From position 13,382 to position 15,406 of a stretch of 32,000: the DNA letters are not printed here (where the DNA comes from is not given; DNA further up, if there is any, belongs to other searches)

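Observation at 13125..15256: Cobalamin riboswitch feeding a Shine-Dalgarno-bearing 27-codon uORF whose stop overlaps the start of a stand-alone PPE2-like gene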

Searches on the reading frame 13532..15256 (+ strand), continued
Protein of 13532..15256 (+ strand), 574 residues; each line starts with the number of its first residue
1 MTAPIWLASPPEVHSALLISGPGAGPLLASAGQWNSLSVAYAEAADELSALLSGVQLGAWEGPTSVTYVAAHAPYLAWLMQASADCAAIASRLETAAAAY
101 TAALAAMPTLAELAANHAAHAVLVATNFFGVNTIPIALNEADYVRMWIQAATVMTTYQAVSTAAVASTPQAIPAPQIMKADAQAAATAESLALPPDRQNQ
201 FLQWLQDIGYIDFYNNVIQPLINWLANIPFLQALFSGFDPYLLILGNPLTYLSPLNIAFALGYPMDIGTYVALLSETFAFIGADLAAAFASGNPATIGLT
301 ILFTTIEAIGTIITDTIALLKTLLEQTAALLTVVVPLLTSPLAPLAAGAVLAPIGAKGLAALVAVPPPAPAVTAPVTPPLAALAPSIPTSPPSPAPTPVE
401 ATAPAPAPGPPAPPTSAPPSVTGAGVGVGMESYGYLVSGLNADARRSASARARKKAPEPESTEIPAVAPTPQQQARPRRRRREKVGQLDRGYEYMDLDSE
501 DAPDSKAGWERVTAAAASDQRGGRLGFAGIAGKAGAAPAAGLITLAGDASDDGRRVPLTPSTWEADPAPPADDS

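Call 22: find_homologous_proteins(query=window:13532-15253:+)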
Query window:13532-15253:+ (574 aa): 4879 proteins with E <= 0.001 among 8000 candidates; the best 120 are listed.
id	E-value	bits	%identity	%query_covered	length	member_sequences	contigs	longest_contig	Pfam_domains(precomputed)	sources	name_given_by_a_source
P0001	0.0e+0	1215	100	100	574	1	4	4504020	PF18878.6,PF00823.26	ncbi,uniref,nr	ncbi:PPE family protein [Mycobacterium shinjukuense]|uniref:Putative PPE family protein PPE2 n=1 Tax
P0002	7.3e-257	872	73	99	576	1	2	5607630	PF18878.6,PF00823.26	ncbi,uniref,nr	ncbi:putative PPE family protein PPE47/PPE48 [Mycobacterium basiliense]|uniref:Putative PPE family p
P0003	9.5e-245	832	76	62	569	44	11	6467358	PF18878.6,PF00823.26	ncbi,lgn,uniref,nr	ncbi:PPE family protein [Mycobacterium marinum]|uniref:PPE family protein n=10 Tax=Mycobacterium mar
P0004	4.5e-236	803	70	100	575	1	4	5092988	PF18878.6,PF00823.26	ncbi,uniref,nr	ncbi:PPE family protein [Mycobacterium lacus]|uniref:Putative PPE family protein PPE2 n=1 Tax=Mycoba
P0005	1.2e-233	795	71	98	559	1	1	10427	PF18878.6,PF00823.26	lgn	-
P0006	3.0e-229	780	67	100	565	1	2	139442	PF18878.6,PF00823.26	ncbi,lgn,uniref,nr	ncbi:PPE family protein [Mycobacterium gastri]|uniref:PPE family protein n=1 Tax=Mycobacterium gastr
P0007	1.5e-227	775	66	99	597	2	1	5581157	PF18878.6,PF00823.26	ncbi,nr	ncbi:PPE family protein [Mycobacterium spongiae]|nr:PPE family protein [Mycobacterium spongiae]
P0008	8.1e-227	772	78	62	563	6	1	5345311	PF18878.6,PF00823.26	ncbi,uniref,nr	ncbi:PPE family protein [Mycobacterium kubicae]|uniref:PPE family protein n=1 Tax=Mycobacterium kubi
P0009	3.4e-226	770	67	100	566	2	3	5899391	PF18878.6,PF00823.26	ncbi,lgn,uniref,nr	ncbi:hypothetical protein A4G26_05475 [Mycobacterium kansasii]|uniref:Putative PPE family protein PP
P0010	6.3e-226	769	70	98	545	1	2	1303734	PF18878.6,PF00823.26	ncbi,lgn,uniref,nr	ncbi:PPE family protein [Mycobacterium angelicum]|uniref:PPE family protein n=1 Tax=Mycobacterium an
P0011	3.0e-225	767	65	100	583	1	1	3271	PF18878.6,PF00823.26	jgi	jgi:PPE-repeat protein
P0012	4.7e-224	763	65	100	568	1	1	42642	PF18878.6,PF00823.26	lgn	-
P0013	7.7e-223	759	73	62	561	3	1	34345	PF18878.6,PF00823.26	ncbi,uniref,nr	ncbi:PPE family protein [Mycobacterium asiaticum]|uniref:PPE family domain-containing protein n=1 Ta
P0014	8.2e-223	759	72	62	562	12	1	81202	PF18878.6,PF00823.26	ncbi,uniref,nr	ncbi:PPE family protein [Mycobacterium asiaticum]|uniref:PPE family domain-containing protein n=1 Ta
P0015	4.6e-221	753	65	100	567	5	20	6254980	PF18878.6,PF00823.26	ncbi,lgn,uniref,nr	ncbi:PPE family protein [Mycobacterium persicum]|uniref:PPE family protein n=1 Tax=Mycobacterium per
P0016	1.5e-220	752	74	62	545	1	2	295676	PF18878.6,PF00823.26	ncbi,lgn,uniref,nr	ncbi:PPE family protein [Mycobacterium szulgai]|uniref:PPE family protein n=1 Tax=Mycobacterium szul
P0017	1.9e-219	748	65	99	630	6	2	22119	PF18878.6,PF00823.26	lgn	-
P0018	3.9e-219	747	73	62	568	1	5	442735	PF18878.6,PF00823.26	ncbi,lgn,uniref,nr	ncbi:PPE family protein [Mycobacterium intermedium]|uniref:PPE family protein n=1 Tax=Mycobacterium 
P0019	5.1e-218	743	64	98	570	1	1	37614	PF18878.6,PF00823.26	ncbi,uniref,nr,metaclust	ncbi:PPE domain-containing protein [Mycobacterium sp. 1423905.2]|uniref:PPE domain-containing protei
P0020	7.2e-218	743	67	99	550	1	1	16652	PF18878.6,PF00823.26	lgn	-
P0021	1.2e-217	742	65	99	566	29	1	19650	PF18878.6,PF00823.26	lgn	-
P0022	2.7e-217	741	65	99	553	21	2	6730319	PF18878.6,PF00823.26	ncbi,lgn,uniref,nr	ncbi:PPE family protein [Mycobacterium paragordonae]|uniref:PPE family protein n=1 Tax=Mycobacterium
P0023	3.9e-217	740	65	99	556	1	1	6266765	PF18878.6,PF00823.26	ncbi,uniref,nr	ncbi:PPE family protein [Mycobacterium vicinigordonae]|uniref:PPE family protein n=1 Tax=Mycobacteri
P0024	6.3e-217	740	65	100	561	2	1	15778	PF18878.6,PF00823.26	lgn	-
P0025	2.2e-216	738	64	100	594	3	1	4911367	PF18878.6,PF00823.26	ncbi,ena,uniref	ncbi:PPE family protein [Mycobacterium sp.]|uniref:PPE family protein n=1 Tax=Mycobacterium sp. TaxI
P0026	2.7e-216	738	64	100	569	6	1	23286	PF18878.6,PF00823.26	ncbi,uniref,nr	ncbi:PPE family protein [Mycobacterium attenuatum]|uniref:PPE family protein n=1 Tax=Mycobacterium a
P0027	9.1e-216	736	64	100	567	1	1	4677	PF18878.6,PF00823.26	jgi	jgi:PPE-repeat protein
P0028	6.2e-215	733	64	99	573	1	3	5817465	PF18878.6,PF00823.26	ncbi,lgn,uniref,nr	ncbi:PPE family protein [Mycobacterium bourgelatii]|uniref:PPE family protein n=1 Tax=Mycobacterium 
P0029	8.3e-215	733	64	99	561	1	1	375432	PF18878.6,PF00823.26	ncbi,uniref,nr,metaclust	ncbi:hypothetical protein A9W99_06520 [Mycobacterium sp. 1164966.3]|uniref:PPE family protein n=1 Ta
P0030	1.3e-214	732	67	99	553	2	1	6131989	PF18878.6,PF00823.26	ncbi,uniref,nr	ncbi:putative PPE family protein PPE2 [Mycobacterium simulans]|uniref:Putative PPE family protein PP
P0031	1.4e-214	732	64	100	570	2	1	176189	PF18878.6,PF00823.26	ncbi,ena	-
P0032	3.2e-214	731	65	99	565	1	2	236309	PF18878.6,PF00823.26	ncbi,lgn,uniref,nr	ncbi:hypothetical protein A5634_13875 [Mycobacterium asiaticum]|uniref:PPE family domain-containing 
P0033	6.6e-214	730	65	99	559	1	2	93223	PF18878.6,PF00823.26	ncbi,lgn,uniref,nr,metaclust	ncbi:PPE family protein [Mycobacterium asiaticum]|uniref:PPE family domain-containing protein n=1 Ta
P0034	1.0e-213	729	64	99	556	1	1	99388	PF18878.6,PF00823.26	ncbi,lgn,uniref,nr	ncbi:hypothetical protein A5791_09380 [Mycobacterium sp. 852002-51163_SCH5372311]|uniref:PPE domain-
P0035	1.8e-213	728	63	99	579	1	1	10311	PF18878.6,PF00823.26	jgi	jgi:PPE-repeat protein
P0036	2.1e-213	728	64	99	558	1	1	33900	PF18878.6,PF00823.26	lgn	-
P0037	4.3e-213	727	65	98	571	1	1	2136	PF18878.6,PF00823.26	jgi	jgi:PPE-repeat protein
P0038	7.3e-213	726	64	100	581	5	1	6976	PF18878.6,PF00823.26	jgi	jgi:PPE-repeat protein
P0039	1.1e-211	722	76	57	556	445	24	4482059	PF18878.6,PF00823.26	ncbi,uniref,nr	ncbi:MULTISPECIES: PPE family protein [Mycobacterium tuberculosis complex]|uniref:PPE family protein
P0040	2.0e-211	722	70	59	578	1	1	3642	PF18878.6,PF00823.26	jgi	jgi:PPE-repeat protein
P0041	3.6e-211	721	64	99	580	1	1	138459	PF18878.6,PF00823.26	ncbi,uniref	ncbi:PPE domain-containing protein [Mycobacterium sp.]|uniref:PPE domain-containing protein n=1 Tax=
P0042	9.7e-211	719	63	99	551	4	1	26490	PF18878.6,PF00823.26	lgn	-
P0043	1.1e-210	719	65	99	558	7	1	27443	PF18878.6,PF00823.26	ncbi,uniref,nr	ncbi:PPE family protein [Mycobacterium sp.]|uniref:PPE family protein n=1 Tax=Mycobacterium sp. TaxI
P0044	1.2e-210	719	63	98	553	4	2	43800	PF18878.6,PF00823.26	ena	-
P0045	2.2e-210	718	63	99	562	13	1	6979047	PF18878.6,PF00823.26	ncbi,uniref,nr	ncbi:PPE domain-containing protein [Mycobacterium sp. TY813]|uniref:PPE domain-containing protein n=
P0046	3.5e-210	718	64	100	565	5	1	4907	PF18878.6,PF00823.26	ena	-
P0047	1.3e-208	712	62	99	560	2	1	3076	PF18878.6,PF00823.26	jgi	jgi:PPE-repeat protein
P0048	2.7e-208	711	64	99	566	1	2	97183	PF18878.6,PF00823.26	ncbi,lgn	ncbi:PPE domain-containing protein [Mycobacterium sp. ML4]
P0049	3.0e-208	711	62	100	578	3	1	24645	PF18878.6,PF00823.26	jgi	jgi:PPE-repeat protein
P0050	3.3e-207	708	62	99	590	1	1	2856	PF18878.6,PF00823.26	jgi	jgi:PPE-repeat protein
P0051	4.0e-207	707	63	99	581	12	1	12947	PF18878.6,PF00823.26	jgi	jgi:PPE-repeat protein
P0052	8.1e-207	706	64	99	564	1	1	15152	PF18878.6,PF00823.26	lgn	-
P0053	2.5e-206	705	63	99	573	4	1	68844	PF18878.6,PF00823.26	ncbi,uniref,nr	ncbi:hypothetical protein A5712_18185 [Mycobacterium sp. E2327]|uniref:PPE family protein n=1 Tax=My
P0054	4.1e-206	704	62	99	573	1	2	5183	PF18878.6,PF00823.26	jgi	jgi:PPE-repeat protein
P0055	5.4e-206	704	64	99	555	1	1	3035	PF18878.6,PF00823.26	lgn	-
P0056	1.3e-205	702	62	100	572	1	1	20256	PF18878.6,PF00823.26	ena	-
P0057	4.2e-205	701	62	99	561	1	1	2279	PF18878.6,PF00823.26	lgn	-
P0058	5.1e-205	700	62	99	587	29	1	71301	PF18878.6,PF00823.26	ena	-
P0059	1.1e-204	699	63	99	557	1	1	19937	PF18878.6,PF00823.26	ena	-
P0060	9.2e-204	696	63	99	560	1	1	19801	PF18878.6,PF00823.26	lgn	-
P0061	1.1e-203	696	61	100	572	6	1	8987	PF18878.6,PF00823.26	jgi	jgi:PPE-repeat protein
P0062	1.3e-203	696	61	100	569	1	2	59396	PF18878.6,PF00823.26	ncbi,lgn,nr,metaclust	ncbi:hypothetical protein A5641_26805 [Mycobacterium sp. 1554424.7]|nr:hypothetical protein A5641_26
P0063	1.9e-203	695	63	100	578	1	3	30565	PF18878.6,PF00823.26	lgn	-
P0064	3.3e-203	694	62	100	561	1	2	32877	PF18878.6,PF00823.26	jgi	jgi:PPE-repeat protein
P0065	6.2e-203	694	60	100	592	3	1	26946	PF18878.6,PF00823.26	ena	-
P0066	3.7e-202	691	61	100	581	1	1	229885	PF18878.6,PF00823.26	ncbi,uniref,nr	ncbi:hypothetical protein AWB92_13425 [Mycobacterium sp. IEC1808]|uniref:PPE family protein n=1 Tax=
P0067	8.8e-201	686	61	100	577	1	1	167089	PF18878.6,PF00823.26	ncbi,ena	-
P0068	4.2e-200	684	61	100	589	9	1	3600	PF18878.6,PF00823.26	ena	-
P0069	5.0e-200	684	62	99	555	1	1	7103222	PF18878.6,PF00823.26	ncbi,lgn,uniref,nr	ncbi:PPE family protein [Mycobacterium camsae]|uniref:PPE family protein n=1 Tax=Mycobacterium gordo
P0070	5.7e-200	684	61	98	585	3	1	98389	PF18878.6,PF00823.26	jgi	jgi:PPE-repeat protein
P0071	1.2e-199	683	60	100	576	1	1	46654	PF18878.6,PF00823.26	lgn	-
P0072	1.2e-199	683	60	100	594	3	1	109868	PF18878.6,PF00823.26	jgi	jgi:PPE-repeat protein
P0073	1.5e-199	682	62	99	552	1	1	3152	PF18878.6,PF00823.26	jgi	jgi:PPE-repeat protein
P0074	1.4e-198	679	59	99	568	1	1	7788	PF18878.6,PF00823.26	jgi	jgi:PPE-repeat protein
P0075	2.9e-198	678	59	99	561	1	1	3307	PF18878.6,PF00823.26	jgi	jgi:PPE-repeat protein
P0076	6.4e-198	677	61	99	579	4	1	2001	PF18878.6,PF00823.26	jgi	jgi:PPE-repeat protein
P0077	9.5e-198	676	60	99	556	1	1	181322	PF18878.6,PF00823.26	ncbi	-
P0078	2.5e-197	675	60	100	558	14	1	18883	PF18878.6,PF00823.26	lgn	-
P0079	7.2e-197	674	60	100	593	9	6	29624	PF18878.6,PF00823.26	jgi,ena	jgi:PPE-repeat protein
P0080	3.0e-196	672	60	96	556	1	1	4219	PF18878.6,PF00823.26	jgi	jgi:PPE-repeat protein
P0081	1.3e-195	669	59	100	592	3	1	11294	PF18878.6,PF00823.26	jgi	-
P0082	3.7e-195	668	58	100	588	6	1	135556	PF18878.6,PF00823.26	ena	-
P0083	4.8e-195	668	60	99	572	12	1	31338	PF18878.6,PF00823.26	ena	-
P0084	1.1e-194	666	58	100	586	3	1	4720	PF18878.6,PF00823.26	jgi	jgi:PPE-repeat protein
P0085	6.7e-194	664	58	97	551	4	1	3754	PF18878.6,PF00823.26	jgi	jgi:PPE-repeat protein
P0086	4.5e-193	661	76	57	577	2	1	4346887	PF00823.26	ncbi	-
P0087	2.1e-192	659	67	63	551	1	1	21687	PF18878.6,PF00823.26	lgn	-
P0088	6.7e-192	657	63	87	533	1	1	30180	PF00823.26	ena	-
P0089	1.6e-191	656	58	98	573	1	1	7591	PF18878.6,PF00823.26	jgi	jgi:PPE-repeat protein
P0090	6.9e-191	654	66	56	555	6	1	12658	PF18878.6,PF00823.26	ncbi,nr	ncbi:MAG: hypothetical protein QOD58_3402 [Mycobacterium sp.]|nr:hypothetical protein [Mycobacterium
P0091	9.5e-191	653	59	100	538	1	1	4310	PF00823.26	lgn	-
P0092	5.8e-190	651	71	63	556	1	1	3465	PF18878.6,PF00823.26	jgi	-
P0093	1.6e-189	649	58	99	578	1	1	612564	PF18878.6,PF00823.26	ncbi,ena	-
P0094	1.1e-188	647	72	60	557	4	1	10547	PF18878.6,PF00823.26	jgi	jgi:PPE-repeat protein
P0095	2.0e-188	646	73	60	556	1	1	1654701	PF18878.6,PF00823.26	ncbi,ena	-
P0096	2.6e-187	642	76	57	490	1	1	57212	PF18878.6,PF00823.26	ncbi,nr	nr:PPE family protein [Mycobacterium tuberculosis]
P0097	1.5e-186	640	63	67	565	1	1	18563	PF18878.6,PF00823.26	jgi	jgi:PPE-repeat protein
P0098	3.7e-186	638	74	55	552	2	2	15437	PF18878.6,PF00823.26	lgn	-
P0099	2.1e-185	636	71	60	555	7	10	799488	PF18878.6,PF00823.26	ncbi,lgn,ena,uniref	ncbi:PPE family protein [Mycobacterium sp.]|uniref:PPE family protein n=1 Tax=Mycobacterium sp. TaxI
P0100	4.0e-185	635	67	88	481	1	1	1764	PF18878.6,PF00823.26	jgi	jgi:PPE-repeat protein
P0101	6.5e-185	634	58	100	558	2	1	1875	PF18878.6,PF00823.26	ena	-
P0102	7.4e-185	634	73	57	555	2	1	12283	PF18878.6,PF00823.26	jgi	jgi:PPE-repeat protein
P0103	1.6e-184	633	57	93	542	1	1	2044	PF18878.6,PF00823.26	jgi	jgi:PPE-repeat protein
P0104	1.8e-184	633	77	62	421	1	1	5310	PF00823.26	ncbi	ncbi:PPE family protein, partial [Mycobacterium simiae]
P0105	1.8e-184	633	71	60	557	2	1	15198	PF18878.6,PF00823.26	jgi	-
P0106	2.3e-184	632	57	99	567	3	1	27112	PF18878.6,PF00823.26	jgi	jgi:PPE-repeat protein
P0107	1.7e-183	629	71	60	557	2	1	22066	PF18878.6,PF00823.26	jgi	jgi:PPE-repeat protein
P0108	6.5e-183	627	60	92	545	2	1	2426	PF18878.6,PF00823.26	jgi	jgi:PPE-repeat protein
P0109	9.5e-183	627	57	93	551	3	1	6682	PF18878.6,PF00823.26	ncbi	-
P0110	1.3e-182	626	58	98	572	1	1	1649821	PF18878.6,PF00823.26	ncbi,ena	-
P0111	2.1e-182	626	66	63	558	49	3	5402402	PF18878.6,PF00823.26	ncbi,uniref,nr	ncbi:PPE family protein [Mycobacterium intracellulare ATCC 13950]|uniref:PPE family protein n=2 Tax=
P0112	4.6e-181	621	70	63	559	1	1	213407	PF18878.6,PF00823.26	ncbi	-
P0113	4.9e-181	621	71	60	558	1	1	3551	PF18878.6,PF00823.26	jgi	jgi:PPE-repeat protein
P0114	9.1e-181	620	66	64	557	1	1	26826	PF18878.6,PF00823.26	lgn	-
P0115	1.4e-180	620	71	64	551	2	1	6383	PF18878.6,PF00823.26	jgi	jgi:PPE-repeat protein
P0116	3.9e-180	618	58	100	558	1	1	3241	PF18878.6,PF00823.26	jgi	jgi:PPE-repeat protein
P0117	4.2e-179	615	69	64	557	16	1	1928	PF18878.6,PF00823.26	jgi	jgi:PPE-repeat protein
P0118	4.7e-179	615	69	60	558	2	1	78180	PF18878.6,PF00823.26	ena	-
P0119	7.4e-179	614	68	60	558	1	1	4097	PF18878.6,PF00823.26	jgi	jgi:PPE-repeat protein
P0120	1.2e-178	613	39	14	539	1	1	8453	PF18878.6,PF00823.26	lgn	-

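Call 23: find_encoding_contigs(protein=P0039, flank=5000, max_places=1)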
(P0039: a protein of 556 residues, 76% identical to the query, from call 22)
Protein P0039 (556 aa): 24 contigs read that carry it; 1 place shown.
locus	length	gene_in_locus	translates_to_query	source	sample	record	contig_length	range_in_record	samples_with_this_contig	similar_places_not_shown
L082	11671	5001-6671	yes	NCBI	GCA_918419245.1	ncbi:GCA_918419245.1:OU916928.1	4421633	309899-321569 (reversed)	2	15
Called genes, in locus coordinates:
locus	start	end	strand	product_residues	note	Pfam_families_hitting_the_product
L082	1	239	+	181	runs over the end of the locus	PF00583:Acetyltransf_1, PF13527:Acetyltransf_9, PF13508:Acetyltransf_7 (weak)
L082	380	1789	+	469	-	PF07690:MFS_1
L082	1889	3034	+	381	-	PF02602:HEM4, PF00486:Trans_reg_C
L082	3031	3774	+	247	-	PF01903:CbiX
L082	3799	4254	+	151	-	PF17920:TetR_C_16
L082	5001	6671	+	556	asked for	PF00823:PPE, PF18878:PPE-PPW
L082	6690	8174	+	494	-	PF01656:CbiA, PF13500:AAA_26, PF07685:GATase_3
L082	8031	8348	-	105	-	-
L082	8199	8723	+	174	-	PF02283:CobU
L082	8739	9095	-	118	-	PF13806:Rieske_2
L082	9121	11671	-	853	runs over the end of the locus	PF01266:DAO (faint), PF07992:Pyr_redox_2, PF13738:Pyr_redox_3 (faint), PF00070:Pyr_redox, PF18267:Rubredoxin_C, PF04324:Fer2_BFD, PF03460:NIR_SIR_ferr, PF01077:NIR_SIR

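Call 24: find_encoding_contigs(protein=P0004, flank=5000, max_places=1)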
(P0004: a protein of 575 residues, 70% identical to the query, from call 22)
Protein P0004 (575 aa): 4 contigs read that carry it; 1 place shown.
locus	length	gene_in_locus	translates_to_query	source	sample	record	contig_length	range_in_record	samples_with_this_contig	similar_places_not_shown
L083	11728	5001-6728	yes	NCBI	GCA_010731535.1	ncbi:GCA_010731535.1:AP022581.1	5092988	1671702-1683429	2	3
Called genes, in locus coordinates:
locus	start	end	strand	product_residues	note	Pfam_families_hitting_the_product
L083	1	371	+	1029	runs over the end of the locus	PF00109:ketoacyl-synt, PF02801:Ketoacyl-synt_C, PF16197:KAsynt_C_assoc, PF22336:RhiE-like_linker, PF22621:CurL-like_PKS_C, PF00698:Acyl_transf_1, PF00550:PP-binding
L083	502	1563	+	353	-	PF00195:Chal_sti_synt_N, PF08392:FAE1_CUT1_RppA, PF02797:Chal_sti_synt_C, PF08541:ACP_syn_III_C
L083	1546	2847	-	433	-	PF00067:p450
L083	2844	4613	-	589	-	PF13555:AAA_29 (faint), PF00005:ABC_tran, PF02463:SMC_N (faint), PF13304:AAA_21 (faint), PF12848:ABC_tran_Xtn (faint), PF00005:ABC_tran, PF16326:ABC_tran_CTD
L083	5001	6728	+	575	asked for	PF00823:PPE, PF18878:PPE-PPW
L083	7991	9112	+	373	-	PF18879:EspA_EspE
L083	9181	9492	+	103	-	PF10824:T7SS_ESX_EspC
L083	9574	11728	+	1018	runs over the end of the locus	PF00561:Abhydrolase_1 (weak), PF00501:AMP-binding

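Call 25: find_encoding_contigs(protein=P0003, flank=5000, max_places=1)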
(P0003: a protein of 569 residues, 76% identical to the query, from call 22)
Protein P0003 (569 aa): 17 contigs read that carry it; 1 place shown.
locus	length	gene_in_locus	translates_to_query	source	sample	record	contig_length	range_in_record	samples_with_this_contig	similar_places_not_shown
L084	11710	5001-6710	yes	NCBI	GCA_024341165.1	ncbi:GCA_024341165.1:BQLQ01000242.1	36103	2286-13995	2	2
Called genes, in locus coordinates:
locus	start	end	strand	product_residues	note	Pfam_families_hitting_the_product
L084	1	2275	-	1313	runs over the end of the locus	PF00270:DEAD (weak), PF13401:AAA_22 (faint), PF00271:Helicase_C, PF04408:WHD_HA2 (weak), PF21010:HA2_C, PF07717:OB_NTP_bind, PF11898:DUF3418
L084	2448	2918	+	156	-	PF20935:DUF6847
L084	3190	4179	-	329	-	PF00291:PALP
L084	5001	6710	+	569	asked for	PF00823:PPE, PF18878:PPE-PPW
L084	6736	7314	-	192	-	PF01402:RHH_1 (faint), PF00027:cNMP_binding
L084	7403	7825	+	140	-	-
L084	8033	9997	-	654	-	PF00069:Pkinase, PF07714:PK_Tyr_Ser-Thr, PF03109:ABC1 (weak), PF17667:Pkinase_fungal (weak)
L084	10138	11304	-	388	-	PF11376:DUF3179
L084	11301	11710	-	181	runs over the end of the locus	PF25213:HVO_A0261_N (faint), PF01047:MarR, PF01978:TrmB (faint), PF12802:MarR_2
